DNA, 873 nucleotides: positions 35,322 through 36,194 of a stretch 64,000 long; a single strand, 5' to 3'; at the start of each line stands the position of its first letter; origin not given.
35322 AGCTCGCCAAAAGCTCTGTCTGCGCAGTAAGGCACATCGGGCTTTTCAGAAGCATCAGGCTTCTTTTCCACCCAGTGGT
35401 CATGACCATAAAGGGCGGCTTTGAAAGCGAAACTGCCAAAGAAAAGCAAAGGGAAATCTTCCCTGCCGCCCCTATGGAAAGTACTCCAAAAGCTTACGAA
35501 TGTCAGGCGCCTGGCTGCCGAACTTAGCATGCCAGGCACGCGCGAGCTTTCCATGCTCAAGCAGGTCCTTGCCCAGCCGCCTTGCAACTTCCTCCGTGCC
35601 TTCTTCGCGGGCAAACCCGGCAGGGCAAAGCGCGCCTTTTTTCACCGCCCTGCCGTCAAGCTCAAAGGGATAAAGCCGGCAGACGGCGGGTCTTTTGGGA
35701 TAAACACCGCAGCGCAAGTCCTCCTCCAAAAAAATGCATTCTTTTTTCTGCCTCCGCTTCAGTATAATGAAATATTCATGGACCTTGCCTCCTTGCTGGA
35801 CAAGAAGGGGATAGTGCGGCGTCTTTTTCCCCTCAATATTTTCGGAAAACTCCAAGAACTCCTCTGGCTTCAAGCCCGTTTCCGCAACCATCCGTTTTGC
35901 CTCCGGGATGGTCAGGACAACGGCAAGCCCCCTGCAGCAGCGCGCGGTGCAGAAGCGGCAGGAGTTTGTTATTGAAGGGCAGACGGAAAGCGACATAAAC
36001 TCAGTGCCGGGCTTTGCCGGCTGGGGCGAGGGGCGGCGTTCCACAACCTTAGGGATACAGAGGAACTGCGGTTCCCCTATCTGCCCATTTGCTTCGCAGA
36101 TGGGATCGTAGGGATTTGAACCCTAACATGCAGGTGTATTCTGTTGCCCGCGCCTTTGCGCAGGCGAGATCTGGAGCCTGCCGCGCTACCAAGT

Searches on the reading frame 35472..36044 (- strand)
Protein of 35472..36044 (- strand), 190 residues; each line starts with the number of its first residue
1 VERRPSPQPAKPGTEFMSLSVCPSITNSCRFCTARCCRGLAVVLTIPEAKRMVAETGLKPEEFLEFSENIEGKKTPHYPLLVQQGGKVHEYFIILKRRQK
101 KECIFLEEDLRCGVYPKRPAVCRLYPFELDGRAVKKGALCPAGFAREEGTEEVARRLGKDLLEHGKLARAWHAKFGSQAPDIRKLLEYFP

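Call 44: search_protein_families(library=pfam, max_evalue=0.0001, proteins=[window:35472-36044:-])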
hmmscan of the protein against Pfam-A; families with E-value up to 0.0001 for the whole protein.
window:35472-36044:- (190 aa): 1 family
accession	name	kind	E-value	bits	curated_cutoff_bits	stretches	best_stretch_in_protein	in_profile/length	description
PF03692.20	CxxCxxCC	-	3.5e-11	44.1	23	1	29-137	2-81/85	Putative zinc- or iron-chelating domain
